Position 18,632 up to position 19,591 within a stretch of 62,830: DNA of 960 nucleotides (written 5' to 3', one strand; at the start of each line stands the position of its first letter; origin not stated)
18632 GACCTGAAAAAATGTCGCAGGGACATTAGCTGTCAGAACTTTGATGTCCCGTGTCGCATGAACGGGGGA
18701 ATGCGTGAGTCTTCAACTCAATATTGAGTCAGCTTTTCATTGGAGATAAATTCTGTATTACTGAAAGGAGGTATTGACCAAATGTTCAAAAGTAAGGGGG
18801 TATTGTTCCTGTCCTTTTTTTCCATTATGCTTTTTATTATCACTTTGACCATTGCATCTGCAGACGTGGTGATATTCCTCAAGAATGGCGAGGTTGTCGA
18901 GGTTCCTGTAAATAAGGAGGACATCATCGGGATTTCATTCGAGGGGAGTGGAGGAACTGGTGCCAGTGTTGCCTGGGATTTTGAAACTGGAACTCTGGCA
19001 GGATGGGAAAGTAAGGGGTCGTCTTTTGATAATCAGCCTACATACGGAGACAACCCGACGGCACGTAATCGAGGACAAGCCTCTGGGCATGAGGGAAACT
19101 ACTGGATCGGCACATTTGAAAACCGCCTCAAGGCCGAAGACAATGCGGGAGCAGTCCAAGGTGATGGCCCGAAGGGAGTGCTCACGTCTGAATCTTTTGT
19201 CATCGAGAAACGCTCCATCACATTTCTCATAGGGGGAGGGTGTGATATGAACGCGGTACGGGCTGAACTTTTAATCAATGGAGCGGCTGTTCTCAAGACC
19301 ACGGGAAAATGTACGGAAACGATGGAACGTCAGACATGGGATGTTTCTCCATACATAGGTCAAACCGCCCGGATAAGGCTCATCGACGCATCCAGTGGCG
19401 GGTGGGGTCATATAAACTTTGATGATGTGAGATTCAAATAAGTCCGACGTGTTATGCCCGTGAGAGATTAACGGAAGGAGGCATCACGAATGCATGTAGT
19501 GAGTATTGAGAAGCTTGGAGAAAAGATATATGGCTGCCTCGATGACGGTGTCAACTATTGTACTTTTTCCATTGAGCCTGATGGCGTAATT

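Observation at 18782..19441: Stand-alone secreted beta-sandwich protein with a domain resembling animal extracellular modules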

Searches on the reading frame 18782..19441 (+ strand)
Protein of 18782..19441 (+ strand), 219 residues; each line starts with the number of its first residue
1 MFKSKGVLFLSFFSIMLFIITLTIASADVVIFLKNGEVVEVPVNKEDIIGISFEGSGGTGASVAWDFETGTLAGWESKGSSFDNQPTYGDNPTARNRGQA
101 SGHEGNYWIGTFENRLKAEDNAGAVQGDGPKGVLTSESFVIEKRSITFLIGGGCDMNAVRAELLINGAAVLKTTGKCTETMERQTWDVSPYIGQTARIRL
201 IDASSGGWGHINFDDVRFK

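Call 3: search_protein_families(library=pfam, proteins=[window:18782-19441:+], max_evalue=1)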
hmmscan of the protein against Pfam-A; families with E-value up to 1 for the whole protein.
window:18782-19441:+ (219 aa): 2 families
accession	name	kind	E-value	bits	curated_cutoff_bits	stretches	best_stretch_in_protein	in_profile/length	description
PF22825.2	HpiC1-like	-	0.0028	18.2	27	1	179-218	135-173/174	HpiC1 cyclase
PF11263.13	Attachment_P66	-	0.025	14.2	25.2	1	51-90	45-84/253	Borrelia burgdorferi attachment protein P66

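Call 4: search_protein_families(library=ncbifam, proteins=[window:18782-19441:+], max_evalue=1)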
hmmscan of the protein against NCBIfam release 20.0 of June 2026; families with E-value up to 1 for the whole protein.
window:18782-19441:+ (219 aa): 1 family
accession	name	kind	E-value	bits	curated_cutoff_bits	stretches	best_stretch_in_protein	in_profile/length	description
NF047433.1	Lepto_7_Nterm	domain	0.092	12.5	43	1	15-52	3-39/63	LA_0442/LA_0875 N-terminal domain-containing protein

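Call 5: search_solved_structures(query=window:18782-19441:+, max_evalue=10, show_alignments=3)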
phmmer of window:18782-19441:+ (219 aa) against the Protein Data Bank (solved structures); distinct sequences matched with E-value up to 10: 3.
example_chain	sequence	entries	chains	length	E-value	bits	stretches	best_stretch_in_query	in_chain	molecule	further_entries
6a8x_A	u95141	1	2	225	0.39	13.5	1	185-218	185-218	aromatic prenyltransferase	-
6a98_A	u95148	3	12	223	0.46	13.3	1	186-218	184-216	aromatic prenyltransferase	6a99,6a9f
8qma_H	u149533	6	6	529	0.58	12.9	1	83-135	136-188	PAP5 | PAP5, pTAC12, HEMERA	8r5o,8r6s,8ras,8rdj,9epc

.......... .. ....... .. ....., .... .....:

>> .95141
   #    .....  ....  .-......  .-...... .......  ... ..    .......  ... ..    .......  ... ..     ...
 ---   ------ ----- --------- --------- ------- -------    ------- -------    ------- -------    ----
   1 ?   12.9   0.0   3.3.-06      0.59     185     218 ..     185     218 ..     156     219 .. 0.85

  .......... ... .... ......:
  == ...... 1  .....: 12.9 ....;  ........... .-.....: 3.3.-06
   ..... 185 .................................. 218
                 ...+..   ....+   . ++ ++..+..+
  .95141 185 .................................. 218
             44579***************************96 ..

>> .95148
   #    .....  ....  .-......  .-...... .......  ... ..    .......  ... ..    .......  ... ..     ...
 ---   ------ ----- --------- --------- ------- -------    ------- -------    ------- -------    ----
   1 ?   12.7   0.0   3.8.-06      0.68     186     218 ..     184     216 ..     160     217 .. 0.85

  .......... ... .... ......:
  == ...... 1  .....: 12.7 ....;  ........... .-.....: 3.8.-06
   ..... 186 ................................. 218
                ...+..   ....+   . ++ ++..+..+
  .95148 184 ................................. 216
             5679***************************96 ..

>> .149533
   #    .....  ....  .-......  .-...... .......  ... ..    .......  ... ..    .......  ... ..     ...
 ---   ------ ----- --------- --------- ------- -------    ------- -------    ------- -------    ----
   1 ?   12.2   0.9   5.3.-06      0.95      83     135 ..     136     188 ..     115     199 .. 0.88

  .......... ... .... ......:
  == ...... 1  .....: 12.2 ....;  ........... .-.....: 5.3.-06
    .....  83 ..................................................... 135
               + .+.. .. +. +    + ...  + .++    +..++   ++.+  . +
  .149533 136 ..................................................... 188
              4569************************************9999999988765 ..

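Call 6: find_homologous_proteins(query=window:18782-19441:+, max_evalue=0.001)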
Query window:18782-19441:+ (219 aa): 683 proteins with E <= 0.001 among 963 candidates; the best 120 are listed.
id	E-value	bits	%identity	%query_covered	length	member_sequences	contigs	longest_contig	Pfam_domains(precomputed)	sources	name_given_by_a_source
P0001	1.8e-141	487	100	100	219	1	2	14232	-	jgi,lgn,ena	-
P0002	4.2e-132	456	100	93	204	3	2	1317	-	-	-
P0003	6.7e-126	436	87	100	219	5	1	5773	-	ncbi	-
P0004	1.4e-124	432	85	100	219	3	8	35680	-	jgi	-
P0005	4.2e-119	414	83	100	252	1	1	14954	-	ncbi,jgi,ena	-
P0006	1.8e-114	399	59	72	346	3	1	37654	-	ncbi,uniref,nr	ncbi:unnamed protein product [Porites evermanni]|uniref:Uncharacterized protein n=1 Tax=Porites ever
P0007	1.8e-112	392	79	100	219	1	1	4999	-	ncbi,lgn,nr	ncbi:MAG: hypothetical protein JXB42_11075 [Deltaproteobacteria bacterium]|nr:hypothetical protein [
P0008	6.5e-112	390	82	96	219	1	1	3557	-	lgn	-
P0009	9.6e-112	390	56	74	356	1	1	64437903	-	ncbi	ncbi:hypothetical protein ACROYT_G017106 [Oculina patagonica]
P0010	6.4e-111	387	64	69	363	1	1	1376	-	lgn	-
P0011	1.2e-105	370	74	100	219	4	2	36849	-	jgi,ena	-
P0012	1.5e-104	366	74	100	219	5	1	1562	-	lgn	-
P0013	2.1e-101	356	72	100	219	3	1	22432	-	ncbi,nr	ncbi:MAG: hypothetical protein JXB42_03180 [Deltaproteobacteria bacterium]|nr:hypothetical protein [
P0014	2.8e-100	352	72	100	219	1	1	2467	-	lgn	-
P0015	8.1e-100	351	55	70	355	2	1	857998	-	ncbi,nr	ncbi:hypothetical protein AC249_AIPGENE10670 [Exaiptasia diaphana]|nr:hypothetical protein AC249_AIP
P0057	5.5e-78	280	56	100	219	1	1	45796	-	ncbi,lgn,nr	ncbi:MAG: hypothetical protein Q7J27_01100 [Syntrophales bacterium]|nr:hypothetical protein [Syntrop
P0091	1.3e-72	262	56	100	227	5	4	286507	-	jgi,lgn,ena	-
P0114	3.1e-67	244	66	72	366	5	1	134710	PF17680.7,PF03783.21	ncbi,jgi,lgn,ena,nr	ncbi:MAG: hypothetical protein CVU61_01790 [Deltaproteobacteria bacterium HGW-Deltaproteobacteria-19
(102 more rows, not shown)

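Call 12: find_encoding_contigs(protein=P0057, flank=6000, max_places=3)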
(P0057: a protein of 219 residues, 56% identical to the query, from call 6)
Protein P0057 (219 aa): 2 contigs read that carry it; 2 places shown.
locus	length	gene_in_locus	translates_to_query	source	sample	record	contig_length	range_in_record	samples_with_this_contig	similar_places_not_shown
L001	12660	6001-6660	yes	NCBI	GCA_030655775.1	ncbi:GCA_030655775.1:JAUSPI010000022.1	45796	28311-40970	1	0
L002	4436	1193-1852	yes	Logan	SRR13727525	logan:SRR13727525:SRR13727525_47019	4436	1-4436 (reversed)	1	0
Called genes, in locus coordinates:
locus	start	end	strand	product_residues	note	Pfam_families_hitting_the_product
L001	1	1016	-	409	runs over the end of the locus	PF00149:Metallophos, PF12320:SbcD_C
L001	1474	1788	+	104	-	PF00226:DnaJ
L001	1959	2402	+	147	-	PF04343:DUF488, PF22751:DUF488-N3a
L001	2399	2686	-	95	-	-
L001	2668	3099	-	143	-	-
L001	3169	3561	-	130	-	PF01695:IstB_IS21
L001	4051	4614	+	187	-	PF04366:Ysc84 (weak)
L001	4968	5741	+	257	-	PF14602:Hexapep_2 (faint), PF25084:LbH_EIF2B (weak), PF25087:GMPPB_C (faint), PF00132:Hexapep, PF13720:Acetyltransf_11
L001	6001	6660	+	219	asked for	-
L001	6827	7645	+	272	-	PF12146:Hydrolase_4, PF00561:Abhydrolase_1, PF12697:Abhydrolase_6 (weak), PF00326:Peptidase_S9 (weak)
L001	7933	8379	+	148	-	-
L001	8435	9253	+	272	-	PF02621:VitK2_biosynth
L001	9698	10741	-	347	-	-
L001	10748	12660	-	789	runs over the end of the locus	PF12895:ANAPC3 (faint), PF07719:TPR_2 (faint), PF13428:TPR_14 (faint), PF13432:TPR_16 (weak), PF00176:SNF2-rel_dom, PF00270:DEAD (weak), PF04851:ResIII, PF00271:Helicase_C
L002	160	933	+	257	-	PF14602:Hexapep_2 (faint), PF25084:LbH_EIF2B (weak), PF25087:GMPPB_C (faint), PF00132:Hexapep, PF13720:Acetyltransf_11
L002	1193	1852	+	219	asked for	-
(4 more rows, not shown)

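Call 13: find_encoding_contigs(protein=P0004, flank=6000, max_places=3)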
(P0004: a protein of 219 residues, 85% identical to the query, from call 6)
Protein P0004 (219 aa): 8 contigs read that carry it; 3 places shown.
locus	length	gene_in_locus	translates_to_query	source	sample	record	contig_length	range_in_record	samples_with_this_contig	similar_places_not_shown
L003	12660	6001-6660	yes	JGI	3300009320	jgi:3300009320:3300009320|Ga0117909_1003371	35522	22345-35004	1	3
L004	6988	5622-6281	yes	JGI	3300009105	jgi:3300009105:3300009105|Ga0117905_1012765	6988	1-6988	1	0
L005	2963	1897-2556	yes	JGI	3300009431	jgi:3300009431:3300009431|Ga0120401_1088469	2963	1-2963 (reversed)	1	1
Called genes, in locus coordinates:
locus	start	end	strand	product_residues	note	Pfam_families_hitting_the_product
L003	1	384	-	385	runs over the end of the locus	PF01855:POR_N, PF02780:Transketolase_C (weak), PF17147:PFOR_II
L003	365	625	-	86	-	PF12837:Fer4_6 (faint), PF13237:Fer4_10 (faint), PF12838:Fer4_7 (weak), PF13187:Fer4_9 (weak), PF13484:Fer4_16 (faint), PF00037:Fer4 (faint)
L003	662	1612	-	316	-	PF00389:2-Hacid_dh, PF02826:2-Hacid_dh_C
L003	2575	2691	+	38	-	-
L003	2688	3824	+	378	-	PF02786:CPSase_L_D2 (weak), PF08442:ATP-grasp_2, PF13549:ATP-grasp_5, PF24948:Citrate_synth_N, PF00549:Ligase_CoA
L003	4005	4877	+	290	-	PF02629:CoA_binding, PF13607:Succ_CoA_lig, PF00549:Ligase_CoA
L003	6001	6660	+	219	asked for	-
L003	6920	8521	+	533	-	PF00753:Lactamase_B, PF23023:Anti-Pycsar_Apyc1 (weak), PF12706:Lactamase_B_2 (faint), PF10996:Beta-Casp, PF07521:RMMBL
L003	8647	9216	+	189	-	PF00881:Nitroreductase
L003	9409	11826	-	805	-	PF17764:PriA_3primeBD, PF00270:DEAD, PF04851:ResIII, PF18319:Zn_ribbon_PriA, PF00271:Helicase_C (weak), PF18074:PriA_C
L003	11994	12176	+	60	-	-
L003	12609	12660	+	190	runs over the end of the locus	?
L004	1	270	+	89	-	?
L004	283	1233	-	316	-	PF00389:2-Hacid_dh, PF02826:2-Hacid_dh_C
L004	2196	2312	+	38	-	-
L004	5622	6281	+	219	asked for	-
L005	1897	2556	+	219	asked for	-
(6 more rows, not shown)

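Call 14: find_encoding_contigs(protein=P0091, flank=6000, max_places=3)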
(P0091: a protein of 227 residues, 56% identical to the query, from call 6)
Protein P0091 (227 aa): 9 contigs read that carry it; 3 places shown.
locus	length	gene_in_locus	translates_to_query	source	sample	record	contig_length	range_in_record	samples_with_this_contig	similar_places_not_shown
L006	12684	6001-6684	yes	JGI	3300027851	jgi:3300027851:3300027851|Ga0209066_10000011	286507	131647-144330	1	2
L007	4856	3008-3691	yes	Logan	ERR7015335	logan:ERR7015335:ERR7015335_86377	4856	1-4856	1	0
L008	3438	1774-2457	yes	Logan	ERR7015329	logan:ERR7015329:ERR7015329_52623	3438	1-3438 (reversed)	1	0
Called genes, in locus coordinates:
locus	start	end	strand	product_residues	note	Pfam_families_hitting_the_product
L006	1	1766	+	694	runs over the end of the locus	PF03709:OKR_DC_1_N (weak), PF01276:OKR_DC_1, PF01212:Beta_elim_lyase (weak), PF03711:OKR_DC_1_C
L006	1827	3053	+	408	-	PF05175:MTS (weak), PF08242:Methyltransf_12 (weak), PF13649:Methyltransf_25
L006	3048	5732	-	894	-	PF00989:PAS (weak), PF08448:PAS_4, PF13426:PAS_9, PF02518:HATPase_c, PF00072:Response_reg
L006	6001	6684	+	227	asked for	-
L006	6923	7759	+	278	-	PF00582:Usp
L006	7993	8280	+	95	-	-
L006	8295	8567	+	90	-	-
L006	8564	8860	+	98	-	PF12441:CopG_antitoxin (weak)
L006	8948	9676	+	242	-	-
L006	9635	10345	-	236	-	PF02146:SIR2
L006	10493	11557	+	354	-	PF02388:FemAB, PF13480:Acetyltransf_6, PF02388:FemAB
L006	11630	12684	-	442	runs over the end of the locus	PF00072:Response_reg, PF00158:Sigma54_activat, PF14532:Sigma54_activ_2, PF07728:AAA_5 (weak), PF00004:AAA (weak), PF25601:AAA_lid_14, PF02954:HTH_8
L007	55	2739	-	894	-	PF00989:PAS, PF08448:PAS_4, PF13426:PAS_9, PF02518:HATPase_c, PF00072:Response_reg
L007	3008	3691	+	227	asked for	-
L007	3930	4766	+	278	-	PF00582:Usp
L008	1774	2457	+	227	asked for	-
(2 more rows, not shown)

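Call 16: find_encoding_contigs(protein=P0114, flank=6000, max_places=2)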
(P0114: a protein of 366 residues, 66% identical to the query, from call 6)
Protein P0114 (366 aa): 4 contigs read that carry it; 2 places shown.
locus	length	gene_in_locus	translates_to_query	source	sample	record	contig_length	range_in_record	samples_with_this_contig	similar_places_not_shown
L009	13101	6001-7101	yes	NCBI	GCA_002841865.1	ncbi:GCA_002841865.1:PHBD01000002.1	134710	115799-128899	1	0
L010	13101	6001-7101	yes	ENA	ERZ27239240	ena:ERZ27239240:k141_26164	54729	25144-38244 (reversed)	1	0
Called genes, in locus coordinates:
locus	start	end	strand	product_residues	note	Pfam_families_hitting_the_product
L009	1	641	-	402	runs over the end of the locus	PF00108:Thiolase_N, PF22691:Thiolase_C_1, PF02803:Thiolase_C (weak)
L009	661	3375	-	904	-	PF08541:ACP_syn_III_C, PF12172:zf-ChsH2 (faint), PF01796:OB_ChsH2_C, PF00106:adh_short, PF08659:KR, PF13561:adh_short_C2, PF02036:SCP2, PF14864:Alkyl_sulf_C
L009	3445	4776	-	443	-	PF00106:adh_short, PF08659:KR, PF13561:adh_short_C2, PF02036:SCP2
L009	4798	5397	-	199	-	PF00440:TetR_N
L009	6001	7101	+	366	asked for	PF03783:CsgG, PF17680:FlgO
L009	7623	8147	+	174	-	-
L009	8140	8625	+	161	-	PF07963:N_methyl (weak)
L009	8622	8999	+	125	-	PF07963:N_methyl (weak)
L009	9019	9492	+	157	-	PF07963:N_methyl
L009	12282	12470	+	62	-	-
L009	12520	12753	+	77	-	-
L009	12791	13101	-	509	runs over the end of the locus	PF04773:FecR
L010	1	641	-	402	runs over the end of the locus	PF00108:Thiolase_N, PF22691:Thiolase_C_1, PF02803:Thiolase_C (weak)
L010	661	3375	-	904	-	PF08541:ACP_syn_III_C, PF12172:zf-ChsH2 (faint), PF01796:OB_ChsH2_C, PF00106:adh_short, PF08659:KR, PF13561:adh_short_C2, PF02036:SCP2, PF14864:Alkyl_sulf_C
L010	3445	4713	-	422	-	PF00106:adh_short, PF08659:KR, PF13561:adh_short_C2, PF02036:SCP2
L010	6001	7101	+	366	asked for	PF03783:CsgG, PF17680:FlgO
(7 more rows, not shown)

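Call 17: find_encoding_contigs(protein=P0009, flank=10000, max_places=2)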
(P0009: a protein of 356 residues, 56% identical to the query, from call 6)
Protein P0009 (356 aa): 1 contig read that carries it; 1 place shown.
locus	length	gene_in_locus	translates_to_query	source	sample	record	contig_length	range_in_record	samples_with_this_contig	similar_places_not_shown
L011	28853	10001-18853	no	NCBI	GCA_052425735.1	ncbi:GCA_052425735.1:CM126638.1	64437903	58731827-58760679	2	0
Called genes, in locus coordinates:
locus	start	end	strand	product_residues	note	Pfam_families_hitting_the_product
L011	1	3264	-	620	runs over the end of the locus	PF07691:PA14 (weak), PF05679:CHGN, PF02709:Glyco_transf_7C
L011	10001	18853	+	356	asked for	-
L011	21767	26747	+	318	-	PF00008:EGF (faint)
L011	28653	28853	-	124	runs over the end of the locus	PF00086:Thyroglobulin_1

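Call 18: predict_structure(alignment_id=A1)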
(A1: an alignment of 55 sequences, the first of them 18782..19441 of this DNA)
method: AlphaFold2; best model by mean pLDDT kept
length: 219 residues; sequences in the alignment: 55
mean_pLDDT: 81.8   pTM: 0.69
mean pLDDT of the five models: 81.8, 80.8, 80.4, 79.8, 79.2
residues with pLDDT >= 90: 92; 70-90: 75; 50-70: 44; < 50: 8
segments of 3 or more residues with pLDDT < 50: 55-60
pLDDT, mean of each block of 10 residues (from residue 1): 59 76 61 79 69 49 85 92 89 71 91 86 68 94 96 89 94 90 96 94 80 95
secondary structure, 60 per line:
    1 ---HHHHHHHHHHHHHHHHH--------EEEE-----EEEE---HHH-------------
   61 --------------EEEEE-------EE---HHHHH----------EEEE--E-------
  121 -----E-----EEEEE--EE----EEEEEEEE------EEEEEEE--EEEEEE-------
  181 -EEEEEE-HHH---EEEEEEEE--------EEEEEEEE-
elements in order: H4-20 E29-32 E38-41 E75-79 H92-96 E107-110 E132-136 E145-152 E159-165 E168-173 E182-187 E195-202 E211-218

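Call 21: fold_search(model_id=the predicted structure, library=pdb)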
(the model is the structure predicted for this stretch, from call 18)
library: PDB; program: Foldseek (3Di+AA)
matches with E <= 10: 1548; with E <= 0.001: 21
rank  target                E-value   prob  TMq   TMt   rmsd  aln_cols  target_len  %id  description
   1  4itc                  1.3e-05  1.00  0.42  0.51   5.8       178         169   17  Crystal Structure Analysis of the K1 Cleaved Adhesin domain of Lys-gingipain (Kgp) from Porphyromonas gingivalis W83 (released 2013-09-25)
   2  5l73_B                4.0e-05  1.00  0.40  0.48   6.5       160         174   14  MAM domain of human neuropilin-1 (released 2016-10-26)
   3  2c26                  1.1e-04  1.00  0.34  0.31  16.8       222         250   16  Structural basis for the promiscuous specificity of the carbohydrate- binding modules from the beta-sandwich super famil (released 2005-10-18)
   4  3wnl_A                1.4e-04  1.00  0.33  0.13   7.1       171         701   13  D308A mutant of Bacillus circulans T-3040 cycloisomaltooligosaccharide glucanotransferase complexed with isomaltohexao (released 2014-02-05)
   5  5l73_A                1.6e-04  1.00  0.38  0.46   7.0       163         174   15  MAM domain of human neuropilin-1 (released 2016-10-26)
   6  3m1h_A                1.9e-04  1.00  0.37  0.45   7.6       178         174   18  Crystal Structure Analysis of the K3 Cleaved Adhesin Domain of Lys-gingipain (Kgp) from Porphyromonas gingivalis w83 (released 2011-03-23)
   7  4d0q                  2.2e-04  1.00  0.35  0.45   6.8       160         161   15  Hyaluronan Binding Module of the Streptococcal Pneumoniae Hyaluronate Lyase (released 2014-08-06)
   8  3m1h_C                2.8e-04  1.00  0.40  0.49   6.9       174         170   16  Crystal Structure Analysis of the K3 Cleaved Adhesin Domain of Lys-gingipain (Kgp) from Porphyromonas gingivalis w83 (released 2011-03-23)
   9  3km5_B                3.1e-04  1.00  0.39  0.48   7.2       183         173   13  Crystal Structure Analysis of the K2 Cleaved Adhesin Domain of Lys-gingipain (Kgp) (released 2010-03-31)
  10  3m1h_B                3.3e-04  1.00  0.40  0.48   7.2       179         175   16  Crystal Structure Analysis of the K3 Cleaved Adhesin Domain of Lys-gingipain (Kgp) from Porphyromonas gingivalis w83 (released 2011-03-23)
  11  3m1h_D                3.3e-04  1.00  0.39  0.47   6.7       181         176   15  Crystal Structure Analysis of the K3 Cleaved Adhesin Domain of Lys-gingipain (Kgp) from Porphyromonas gingivalis w83 (released 2011-03-23)
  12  5x7o_A                3.7e-04  1.00  0.42  0.09   4.9       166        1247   13  Crystal structure of Paenibacillus sp. 598K alpha-1,6-glucosyltransferase (released 2017-07-26)
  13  3wno_A                4.6e-04  1.00  0.30  0.12   9.3       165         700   14  D308A mutant of Bacillus circulans T-3040 cycloisomaltooligosaccharide glucanotransferase complexed with cycloisomalto (released 2014-02-05)
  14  3wnn_A                4.9e-04  1.00  0.29  0.11   6.7       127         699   13  D308A mutant of Bacillus circulans T-3040 cycloisomaltooligosaccharide glucanotransferase complexed with isomaltooctao (released 2014-02-05)
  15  5x7g                  5.8e-04  1.00  0.27  0.10   7.4       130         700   14  Crystal Structure of Paenibacillus sp. 598K cycloisomaltooligosaccharide glucanotransferase (released 2017-04-26)
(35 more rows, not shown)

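Call 26: search_protein_representatives(alignment_id=A1)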
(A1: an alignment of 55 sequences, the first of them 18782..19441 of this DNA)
Query: 55 sequences, 220 profile positions. Proteins with E-value up to 0.001 (for the whole library): 4954; up to 1e-10: 3131; up to 1e-30: 736. The best 150 are listed.
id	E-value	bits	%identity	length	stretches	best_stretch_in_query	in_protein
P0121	3.0e-184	625.1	-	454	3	63-218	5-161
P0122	1.2e-166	567.6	-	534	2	60-219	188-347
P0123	9.0e-152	519.0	-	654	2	59-219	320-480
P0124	1.7e-117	406.9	-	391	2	66-220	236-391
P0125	6.4e-109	378.9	-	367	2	56-217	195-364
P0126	2.2e-102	357.5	-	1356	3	60-219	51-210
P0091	2.2e-101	354.2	-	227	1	6-220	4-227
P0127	2.6e-100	350.7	-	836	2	66-218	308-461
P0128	8.2e-94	329.4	-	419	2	66-219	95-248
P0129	3.5e-89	314.3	-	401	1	61-220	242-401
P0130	5.5e-89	313.7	-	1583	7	130-210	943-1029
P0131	1.1e-86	306.1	-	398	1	61-220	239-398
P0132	2.9e-86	304.8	-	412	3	63-219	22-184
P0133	5.6e-86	303.8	-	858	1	29-220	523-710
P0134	3.4e-85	301.3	-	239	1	60-220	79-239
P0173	1.4e-67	243.7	-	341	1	63-218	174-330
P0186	9.0e-65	234.5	-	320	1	61-218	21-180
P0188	1.5e-64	233.7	-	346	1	60-217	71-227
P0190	2.0e-64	233.4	-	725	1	60-219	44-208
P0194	3.8e-64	232.4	-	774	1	59-219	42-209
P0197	1.0e-63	231.0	-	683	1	56-219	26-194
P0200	9.9e-63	227.8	-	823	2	60-220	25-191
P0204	1.6e-62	227.1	-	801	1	63-218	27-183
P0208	9.0e-62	224.7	-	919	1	49-220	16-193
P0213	6.9e-61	221.8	-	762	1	60-219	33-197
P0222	6.2e-60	218.7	-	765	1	60-219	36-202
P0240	1.7e-58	214.0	-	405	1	60-218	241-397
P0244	3.2e-58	213.1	-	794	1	59-219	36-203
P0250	1.2e-57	211.2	-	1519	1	58-218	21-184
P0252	2.1e-57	210.4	-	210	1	67-217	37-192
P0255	3.1e-57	209.8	-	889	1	60-218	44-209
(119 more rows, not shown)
